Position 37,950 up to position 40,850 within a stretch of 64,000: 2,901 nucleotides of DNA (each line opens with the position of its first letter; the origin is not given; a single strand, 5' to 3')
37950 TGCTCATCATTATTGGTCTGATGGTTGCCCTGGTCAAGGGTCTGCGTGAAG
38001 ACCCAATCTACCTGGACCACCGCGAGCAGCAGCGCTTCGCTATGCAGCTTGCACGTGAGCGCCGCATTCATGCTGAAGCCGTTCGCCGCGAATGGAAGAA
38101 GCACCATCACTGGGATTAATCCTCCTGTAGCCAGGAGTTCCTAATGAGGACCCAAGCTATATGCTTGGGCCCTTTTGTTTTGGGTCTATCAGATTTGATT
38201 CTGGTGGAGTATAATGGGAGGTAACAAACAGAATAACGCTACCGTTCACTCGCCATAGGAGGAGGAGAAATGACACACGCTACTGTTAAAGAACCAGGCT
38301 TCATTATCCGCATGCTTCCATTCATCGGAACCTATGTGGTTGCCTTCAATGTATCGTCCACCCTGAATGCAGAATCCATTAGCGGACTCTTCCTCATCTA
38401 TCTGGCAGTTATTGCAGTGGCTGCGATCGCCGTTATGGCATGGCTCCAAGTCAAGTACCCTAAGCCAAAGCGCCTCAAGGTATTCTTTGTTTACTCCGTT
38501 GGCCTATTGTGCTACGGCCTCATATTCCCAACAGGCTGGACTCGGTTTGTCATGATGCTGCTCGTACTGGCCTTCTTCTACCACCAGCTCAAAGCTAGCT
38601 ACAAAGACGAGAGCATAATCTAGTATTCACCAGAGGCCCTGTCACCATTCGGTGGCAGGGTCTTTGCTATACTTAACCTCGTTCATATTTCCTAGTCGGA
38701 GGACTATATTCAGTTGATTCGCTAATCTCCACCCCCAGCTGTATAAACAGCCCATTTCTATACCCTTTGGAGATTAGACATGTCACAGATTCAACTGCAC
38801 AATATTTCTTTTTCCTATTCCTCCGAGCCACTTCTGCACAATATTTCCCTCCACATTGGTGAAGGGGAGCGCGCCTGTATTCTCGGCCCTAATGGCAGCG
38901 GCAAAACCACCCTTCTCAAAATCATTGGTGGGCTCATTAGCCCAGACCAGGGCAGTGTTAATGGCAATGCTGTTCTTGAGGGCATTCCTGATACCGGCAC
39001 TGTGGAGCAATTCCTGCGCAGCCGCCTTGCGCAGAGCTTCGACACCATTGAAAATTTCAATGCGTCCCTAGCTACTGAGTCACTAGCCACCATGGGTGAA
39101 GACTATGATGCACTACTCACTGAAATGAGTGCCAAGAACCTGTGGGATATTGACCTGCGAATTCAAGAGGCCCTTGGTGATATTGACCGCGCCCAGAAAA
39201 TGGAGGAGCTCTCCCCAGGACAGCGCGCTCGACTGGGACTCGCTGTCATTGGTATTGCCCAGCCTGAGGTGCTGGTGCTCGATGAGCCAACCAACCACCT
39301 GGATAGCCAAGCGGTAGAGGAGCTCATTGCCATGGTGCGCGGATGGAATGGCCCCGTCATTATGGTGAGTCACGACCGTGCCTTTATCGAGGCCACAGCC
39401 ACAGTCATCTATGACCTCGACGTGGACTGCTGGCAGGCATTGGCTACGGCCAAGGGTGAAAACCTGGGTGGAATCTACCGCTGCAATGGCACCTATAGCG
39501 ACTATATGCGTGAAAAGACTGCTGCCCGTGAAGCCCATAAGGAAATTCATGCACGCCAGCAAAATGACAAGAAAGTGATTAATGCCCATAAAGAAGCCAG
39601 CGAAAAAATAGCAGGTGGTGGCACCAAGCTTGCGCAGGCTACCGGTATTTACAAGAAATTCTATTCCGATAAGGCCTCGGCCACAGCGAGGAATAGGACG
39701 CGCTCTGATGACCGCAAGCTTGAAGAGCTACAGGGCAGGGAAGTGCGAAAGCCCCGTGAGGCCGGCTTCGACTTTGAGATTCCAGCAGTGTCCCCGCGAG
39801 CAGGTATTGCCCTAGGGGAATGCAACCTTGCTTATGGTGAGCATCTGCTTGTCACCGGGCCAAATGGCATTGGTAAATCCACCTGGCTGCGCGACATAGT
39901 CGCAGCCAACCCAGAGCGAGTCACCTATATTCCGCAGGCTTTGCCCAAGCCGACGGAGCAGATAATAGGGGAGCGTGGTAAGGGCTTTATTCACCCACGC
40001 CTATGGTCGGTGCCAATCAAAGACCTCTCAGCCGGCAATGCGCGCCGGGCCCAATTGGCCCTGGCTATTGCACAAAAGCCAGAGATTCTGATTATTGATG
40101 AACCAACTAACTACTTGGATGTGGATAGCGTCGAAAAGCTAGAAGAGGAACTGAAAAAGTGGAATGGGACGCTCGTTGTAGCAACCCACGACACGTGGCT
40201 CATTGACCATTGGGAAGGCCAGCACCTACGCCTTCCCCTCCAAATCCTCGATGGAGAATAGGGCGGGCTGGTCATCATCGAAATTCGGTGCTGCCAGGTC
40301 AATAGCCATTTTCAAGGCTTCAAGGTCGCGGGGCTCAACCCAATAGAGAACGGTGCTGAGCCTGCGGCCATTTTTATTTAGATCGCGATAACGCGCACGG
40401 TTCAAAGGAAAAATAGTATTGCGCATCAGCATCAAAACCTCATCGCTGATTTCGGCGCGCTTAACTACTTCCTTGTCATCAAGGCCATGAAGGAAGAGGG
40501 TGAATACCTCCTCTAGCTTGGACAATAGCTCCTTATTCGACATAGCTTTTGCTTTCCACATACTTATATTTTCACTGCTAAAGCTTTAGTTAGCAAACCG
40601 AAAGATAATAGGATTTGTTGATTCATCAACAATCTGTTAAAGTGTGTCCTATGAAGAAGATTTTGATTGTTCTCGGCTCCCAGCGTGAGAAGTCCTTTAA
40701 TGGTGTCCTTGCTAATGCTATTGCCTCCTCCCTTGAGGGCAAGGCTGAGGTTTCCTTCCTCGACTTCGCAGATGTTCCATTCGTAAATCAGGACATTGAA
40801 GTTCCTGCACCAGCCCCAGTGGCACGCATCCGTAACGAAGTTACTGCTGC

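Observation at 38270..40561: Lower-GC islet: small membrane protein, short ABC-F with degenerate signature motifs, and a convergently overlapping hypothetical gene, with an attenuator-like inverted repeat and mini-uORF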

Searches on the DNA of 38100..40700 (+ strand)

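Call 39: search_rna_families(source=window, start=38100, end=40700, threshold=evalue, max_evalue=10)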
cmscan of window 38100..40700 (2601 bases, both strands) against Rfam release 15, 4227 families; matches with E-value up to 10: 2.
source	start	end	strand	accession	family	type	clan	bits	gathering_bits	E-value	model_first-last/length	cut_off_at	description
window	40398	40487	-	RF00300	snoZ221_snoR21b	Gene; snRNA; snoRNA; CD-box;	-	16.6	44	5.4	1-91/91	no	Small nucleolar RNA Z221/R21b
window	39189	39215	-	RF02126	GHRLOS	Gene; lncRNA;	-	13.1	48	5.2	1-70/70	no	Ghrelin opposite strand RNA conserved region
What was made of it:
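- Closest known: Leaders of ARE ABC-F genes with three- or four-codon uORFs: cplR. Different: It has no sequence similarity to any Rfam family (call 39).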

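Call 80: build_rna_model(alignment_id=A2, structure=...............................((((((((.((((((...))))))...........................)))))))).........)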
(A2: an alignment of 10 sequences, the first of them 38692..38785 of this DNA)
Model R1 built from alignment A2 (10 sequences, 99 columns); structure: as given.
model positions 96; base pairs 14; branch points 0; effective number of sequences 4.1; information 0.596 bits per position. Calibrated on 0.2 Mb of random sequence (short: E-values are rough).
structure used (alignment columns):
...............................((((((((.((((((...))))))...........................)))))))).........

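Call 81: search_with_rna_model(model_id=R1, sources=[window, L001, L002, L003, L004, L005, L006, L007, L008, L009, L010, L011, L012, L013, L014, L015, L016, L017, L018, L019, L020, L021, L022, L023, L024, L025, L026, L027, L028, L029, L030, L031, L032, L033, L034, L035, L036, L037, L038, L039, L040, L041, L042, L043, L044, L045, L046, L047, L048, L049, L050, L051, L052, L053, L054, L055, L056, L057, L058, L059, L060, L061, L062, L063, L064, L065, L066, L067, L068, L069, L070, L071, L072, L073, L074, L075, L076, L077, L078, L079, L080, L081, L082, L083, L084, L085, L086, L087, L088, L089, L090, L091, L092, L093, L094, L095, L096, L097, L101], max_evalue=1)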
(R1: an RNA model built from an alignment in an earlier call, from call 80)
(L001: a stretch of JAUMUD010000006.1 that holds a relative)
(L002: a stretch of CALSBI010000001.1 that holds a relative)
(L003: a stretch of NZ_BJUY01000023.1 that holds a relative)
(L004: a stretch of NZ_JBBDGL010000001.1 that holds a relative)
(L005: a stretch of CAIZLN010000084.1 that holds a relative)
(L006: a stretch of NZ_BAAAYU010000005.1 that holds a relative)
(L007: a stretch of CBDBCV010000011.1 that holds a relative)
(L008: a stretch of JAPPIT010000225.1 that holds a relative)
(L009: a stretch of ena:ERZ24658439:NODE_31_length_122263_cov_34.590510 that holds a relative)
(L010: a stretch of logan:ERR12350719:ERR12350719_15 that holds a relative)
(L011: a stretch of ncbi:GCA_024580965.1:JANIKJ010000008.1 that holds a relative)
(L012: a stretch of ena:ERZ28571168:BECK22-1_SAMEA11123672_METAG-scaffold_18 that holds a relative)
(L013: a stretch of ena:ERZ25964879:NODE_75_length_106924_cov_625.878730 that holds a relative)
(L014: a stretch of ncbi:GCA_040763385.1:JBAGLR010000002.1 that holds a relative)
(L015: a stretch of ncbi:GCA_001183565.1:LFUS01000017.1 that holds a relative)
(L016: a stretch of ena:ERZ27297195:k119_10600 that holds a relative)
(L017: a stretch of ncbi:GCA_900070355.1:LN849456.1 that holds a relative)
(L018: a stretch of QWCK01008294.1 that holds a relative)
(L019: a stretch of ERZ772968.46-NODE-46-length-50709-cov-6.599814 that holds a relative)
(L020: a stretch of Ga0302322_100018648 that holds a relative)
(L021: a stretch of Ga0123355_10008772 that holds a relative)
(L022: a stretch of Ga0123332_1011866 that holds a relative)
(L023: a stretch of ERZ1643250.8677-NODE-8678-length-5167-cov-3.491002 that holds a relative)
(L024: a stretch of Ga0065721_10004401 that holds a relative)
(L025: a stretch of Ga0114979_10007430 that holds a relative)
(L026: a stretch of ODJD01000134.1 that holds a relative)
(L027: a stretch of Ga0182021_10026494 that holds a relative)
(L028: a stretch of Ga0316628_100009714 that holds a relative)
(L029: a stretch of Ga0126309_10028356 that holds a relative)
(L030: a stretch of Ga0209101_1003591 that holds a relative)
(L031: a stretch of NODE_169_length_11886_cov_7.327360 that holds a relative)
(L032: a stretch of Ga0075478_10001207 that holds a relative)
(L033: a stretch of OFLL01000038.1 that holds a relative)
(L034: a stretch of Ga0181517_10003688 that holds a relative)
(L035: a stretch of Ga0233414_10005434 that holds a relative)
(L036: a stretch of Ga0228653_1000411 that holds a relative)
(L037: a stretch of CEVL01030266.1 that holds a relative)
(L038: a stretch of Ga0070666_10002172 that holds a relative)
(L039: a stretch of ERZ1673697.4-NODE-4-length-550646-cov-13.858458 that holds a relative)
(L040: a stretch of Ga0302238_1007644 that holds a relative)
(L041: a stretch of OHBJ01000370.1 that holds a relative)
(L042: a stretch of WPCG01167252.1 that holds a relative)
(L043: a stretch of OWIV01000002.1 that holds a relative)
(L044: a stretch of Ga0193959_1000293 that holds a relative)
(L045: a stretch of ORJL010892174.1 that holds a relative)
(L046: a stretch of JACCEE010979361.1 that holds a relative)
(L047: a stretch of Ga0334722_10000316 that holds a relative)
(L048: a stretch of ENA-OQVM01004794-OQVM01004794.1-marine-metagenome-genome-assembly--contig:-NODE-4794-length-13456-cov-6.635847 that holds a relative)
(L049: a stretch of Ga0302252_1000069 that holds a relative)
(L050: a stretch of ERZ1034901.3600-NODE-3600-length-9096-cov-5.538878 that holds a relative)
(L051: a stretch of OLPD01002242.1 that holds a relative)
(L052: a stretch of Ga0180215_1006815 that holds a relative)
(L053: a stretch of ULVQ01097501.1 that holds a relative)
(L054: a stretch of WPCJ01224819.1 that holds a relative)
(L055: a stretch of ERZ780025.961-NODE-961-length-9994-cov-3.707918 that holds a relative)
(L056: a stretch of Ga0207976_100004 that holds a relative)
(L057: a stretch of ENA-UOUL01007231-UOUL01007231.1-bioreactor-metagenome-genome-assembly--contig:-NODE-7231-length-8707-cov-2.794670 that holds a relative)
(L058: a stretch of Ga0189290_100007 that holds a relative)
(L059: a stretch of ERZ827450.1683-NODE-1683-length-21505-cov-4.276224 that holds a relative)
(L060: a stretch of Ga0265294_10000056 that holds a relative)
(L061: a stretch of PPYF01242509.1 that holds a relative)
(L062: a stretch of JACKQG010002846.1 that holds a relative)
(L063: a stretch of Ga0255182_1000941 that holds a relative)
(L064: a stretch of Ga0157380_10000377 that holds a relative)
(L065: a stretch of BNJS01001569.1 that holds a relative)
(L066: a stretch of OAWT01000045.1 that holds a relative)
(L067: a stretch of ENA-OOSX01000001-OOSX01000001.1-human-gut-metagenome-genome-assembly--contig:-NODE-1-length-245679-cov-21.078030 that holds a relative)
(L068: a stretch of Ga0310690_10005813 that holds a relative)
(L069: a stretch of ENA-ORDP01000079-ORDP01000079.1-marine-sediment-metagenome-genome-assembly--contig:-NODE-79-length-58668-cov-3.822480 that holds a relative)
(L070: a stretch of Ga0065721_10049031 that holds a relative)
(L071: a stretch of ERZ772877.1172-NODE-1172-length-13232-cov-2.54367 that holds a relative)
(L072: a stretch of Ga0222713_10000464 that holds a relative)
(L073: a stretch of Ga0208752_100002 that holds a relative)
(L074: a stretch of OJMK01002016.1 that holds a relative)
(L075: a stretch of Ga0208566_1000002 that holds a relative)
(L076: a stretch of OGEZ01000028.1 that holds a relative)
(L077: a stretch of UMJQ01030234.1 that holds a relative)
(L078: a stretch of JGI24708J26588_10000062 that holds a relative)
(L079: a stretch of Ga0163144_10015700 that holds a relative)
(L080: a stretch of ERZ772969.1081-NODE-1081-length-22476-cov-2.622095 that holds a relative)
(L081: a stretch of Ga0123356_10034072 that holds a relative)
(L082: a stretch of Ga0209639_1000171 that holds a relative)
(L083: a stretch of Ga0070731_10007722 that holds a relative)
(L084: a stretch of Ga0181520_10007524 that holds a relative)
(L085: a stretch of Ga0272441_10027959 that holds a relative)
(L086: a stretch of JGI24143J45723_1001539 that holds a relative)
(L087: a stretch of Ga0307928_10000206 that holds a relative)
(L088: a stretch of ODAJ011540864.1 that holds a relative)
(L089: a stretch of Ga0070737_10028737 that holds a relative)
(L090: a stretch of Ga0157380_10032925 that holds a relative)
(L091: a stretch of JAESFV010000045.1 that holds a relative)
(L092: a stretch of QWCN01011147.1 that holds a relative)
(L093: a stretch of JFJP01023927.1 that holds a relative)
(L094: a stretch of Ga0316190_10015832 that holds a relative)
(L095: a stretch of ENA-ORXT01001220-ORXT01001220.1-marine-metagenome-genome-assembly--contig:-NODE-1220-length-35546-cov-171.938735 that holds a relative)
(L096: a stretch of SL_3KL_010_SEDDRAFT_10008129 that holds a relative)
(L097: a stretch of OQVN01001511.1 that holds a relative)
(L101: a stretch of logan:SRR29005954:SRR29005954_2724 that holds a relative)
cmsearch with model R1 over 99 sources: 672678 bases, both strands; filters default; matches with E-value up to 1: 13.
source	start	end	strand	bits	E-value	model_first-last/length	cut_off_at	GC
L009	2911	3006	+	92.5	1.2e-21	1-96/96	no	0.5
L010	2911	3006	+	92.5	1.2e-21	1-96/96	no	0.5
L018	2411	2506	+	89.3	8.9e-21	1-96/96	no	0.5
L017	2912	3006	+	89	1.1e-20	1-96/96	no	0.57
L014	2910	3006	+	86.8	4.2e-20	1-96/96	no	0.49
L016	2912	3006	+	81.9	8.6e-19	1-96/96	no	0.54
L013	2911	3006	+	77.5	1.2e-17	1-96/96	no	0.46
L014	1819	1915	+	77.1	1.6e-17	1-96/96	no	0.48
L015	2910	3006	+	74.1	9.9e-17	1-96/96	no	0.51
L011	2909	3006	+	64.1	4.6e-14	1-96/96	no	0.46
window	38692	38785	+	63.6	6.5e-14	1-96/96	no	0.44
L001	3916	4006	+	56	6.6e-12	1-96/96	no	0.47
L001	3939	4028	-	16.7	0.2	1-96/96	no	0.4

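Call 95: search_with_rna_model(model_id=R1, sources=[L102, L103, L012, L019], max_evalue=1, filters=off, show_alignments=3)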
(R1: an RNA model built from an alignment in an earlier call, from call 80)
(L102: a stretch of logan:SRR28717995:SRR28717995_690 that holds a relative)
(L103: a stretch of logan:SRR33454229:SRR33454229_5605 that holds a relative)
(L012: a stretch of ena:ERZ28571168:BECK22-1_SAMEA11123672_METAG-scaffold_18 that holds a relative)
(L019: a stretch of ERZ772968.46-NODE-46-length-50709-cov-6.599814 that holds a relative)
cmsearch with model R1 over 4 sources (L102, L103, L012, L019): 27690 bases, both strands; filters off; matches with E-value up to 1: 5.
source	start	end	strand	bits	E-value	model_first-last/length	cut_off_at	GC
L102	2413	2506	+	69.9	5.4e-17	1-96/96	no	0.5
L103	2410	2506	+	54.2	8.2e-13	1-96/96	no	0.48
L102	2440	2467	-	10.3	0.42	41-68/96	no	0.54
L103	2450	2464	-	9.6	0.66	41-55/96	no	0.6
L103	3179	3269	+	9.3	0.78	1-96/96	no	0.49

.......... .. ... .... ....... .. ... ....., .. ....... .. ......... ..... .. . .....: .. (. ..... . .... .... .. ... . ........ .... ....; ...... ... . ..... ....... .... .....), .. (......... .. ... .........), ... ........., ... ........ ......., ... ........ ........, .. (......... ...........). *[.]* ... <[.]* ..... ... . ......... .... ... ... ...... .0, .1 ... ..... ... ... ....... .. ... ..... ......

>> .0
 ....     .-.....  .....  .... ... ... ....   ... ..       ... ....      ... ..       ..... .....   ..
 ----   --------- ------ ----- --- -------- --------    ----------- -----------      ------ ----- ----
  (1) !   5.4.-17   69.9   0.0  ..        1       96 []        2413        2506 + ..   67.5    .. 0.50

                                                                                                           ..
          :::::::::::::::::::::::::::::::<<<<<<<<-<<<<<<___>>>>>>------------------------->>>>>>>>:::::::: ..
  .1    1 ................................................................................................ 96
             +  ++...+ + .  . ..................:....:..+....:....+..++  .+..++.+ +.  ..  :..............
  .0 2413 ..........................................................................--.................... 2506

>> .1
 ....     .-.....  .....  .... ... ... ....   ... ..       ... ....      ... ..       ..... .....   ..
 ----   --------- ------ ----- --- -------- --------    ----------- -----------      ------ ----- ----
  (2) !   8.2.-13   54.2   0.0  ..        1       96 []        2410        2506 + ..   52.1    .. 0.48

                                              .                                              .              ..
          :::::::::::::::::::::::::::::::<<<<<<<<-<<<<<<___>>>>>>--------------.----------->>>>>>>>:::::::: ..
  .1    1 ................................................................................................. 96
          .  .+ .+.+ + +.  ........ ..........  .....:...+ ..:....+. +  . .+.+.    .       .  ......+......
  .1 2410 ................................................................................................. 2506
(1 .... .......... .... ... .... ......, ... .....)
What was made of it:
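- It found none in 78 loci of other ABC-F genes (calls 81, 95).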

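Call 102: search_with_rna_model(model_id=R1, sources=[window, L001, L009, L018, L013, L014, L015, L016, L017, L011, L102, L103], max_evalue=0.000001, make_alignment=true)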
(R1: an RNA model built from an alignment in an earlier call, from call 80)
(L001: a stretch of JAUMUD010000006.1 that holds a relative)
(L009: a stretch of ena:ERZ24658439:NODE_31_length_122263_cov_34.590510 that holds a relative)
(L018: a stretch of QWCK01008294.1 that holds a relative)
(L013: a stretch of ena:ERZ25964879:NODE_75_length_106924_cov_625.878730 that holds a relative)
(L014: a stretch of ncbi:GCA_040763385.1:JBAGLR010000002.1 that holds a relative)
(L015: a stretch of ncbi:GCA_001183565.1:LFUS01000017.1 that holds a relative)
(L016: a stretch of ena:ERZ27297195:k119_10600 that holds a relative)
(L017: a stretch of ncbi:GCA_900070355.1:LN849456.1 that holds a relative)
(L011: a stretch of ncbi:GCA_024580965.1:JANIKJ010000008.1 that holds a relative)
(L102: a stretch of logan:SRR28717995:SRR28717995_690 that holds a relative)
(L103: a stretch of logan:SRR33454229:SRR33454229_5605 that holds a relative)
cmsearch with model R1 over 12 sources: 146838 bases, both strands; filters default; matches with E-value up to 0.000001: 13.
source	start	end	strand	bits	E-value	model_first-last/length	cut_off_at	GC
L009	2911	3006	+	92.5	2.7e-22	1-96/96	no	0.5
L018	2411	2506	+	89.3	1.9e-21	1-96/96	no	0.5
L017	2912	3006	+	89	2.4e-21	1-96/96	no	0.57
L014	2910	3006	+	86.8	9.2e-21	1-96/96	no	0.49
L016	2912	3006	+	81.9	1.9e-19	1-96/96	no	0.54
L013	2911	3006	+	77.5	2.6e-18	1-96/96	no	0.46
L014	1819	1915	+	77.1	3.5e-18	1-96/96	no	0.48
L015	2910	3006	+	74.1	2.2e-17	1-96/96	no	0.51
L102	2413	2506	+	69.9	2.8e-16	1-96/96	no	0.5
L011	2909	3006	+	64.1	1e-14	1-96/96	no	0.46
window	38692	38785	+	63.6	1.4e-14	1-96/96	no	0.44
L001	3916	4006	+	56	1.5e-12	1-96/96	no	0.47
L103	2410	2506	+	54.2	4.3e-12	1-96/96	no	0.48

Alignment A5: 13 matches aligned to the model, 101 columns, each read 5' to 3' on its own strand. Consensus structure (alignment columns), stored with it:
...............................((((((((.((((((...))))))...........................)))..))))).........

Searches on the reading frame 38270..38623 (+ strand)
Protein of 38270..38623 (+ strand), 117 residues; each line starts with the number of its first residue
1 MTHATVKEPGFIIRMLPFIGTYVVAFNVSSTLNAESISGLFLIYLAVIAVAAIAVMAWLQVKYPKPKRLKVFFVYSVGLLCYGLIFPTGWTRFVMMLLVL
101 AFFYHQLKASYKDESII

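Call 4: search_protein_families(library=ncbifam, proteins=[window:38270-38623:+], max_evalue=0.01)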
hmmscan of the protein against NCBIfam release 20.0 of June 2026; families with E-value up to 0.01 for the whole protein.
window:38270-38623:+ (117 aa): 1 family
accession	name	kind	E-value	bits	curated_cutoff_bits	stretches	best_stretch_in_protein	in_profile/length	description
NF038087.1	arch_ser_synth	exception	0.0044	16.7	240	1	29-88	135-194/216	archaetidylserine synthase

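Call 5: search_protein_families(library=pfam, proteins=[window:38270-38623:+], max_evalue=0.01)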
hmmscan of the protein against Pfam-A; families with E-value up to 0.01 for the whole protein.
window:38270-38623:+ (117 aa): 0 families

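Call 59: find_homologous_proteins(query=window:38270-38623:+, max_evalue=0.001)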
Query window:38270-38623:+ (117 aa): 1 proteins with E <= 0.001 among 18 candidates.
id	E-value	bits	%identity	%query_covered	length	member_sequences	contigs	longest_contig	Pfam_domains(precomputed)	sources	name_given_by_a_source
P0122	7.4e-69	247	100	100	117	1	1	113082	-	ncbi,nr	ncbi:MAG: hypothetical protein Q3972_01415 [Corynebacterium sp.]|nr:hypothetical protein [Corynebact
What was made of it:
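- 38270..38623 (+): Neighbour, not part of the system: orphan 117-aa protein with 3-4 hydrophobic segments. The only database hit is itself (call 59).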
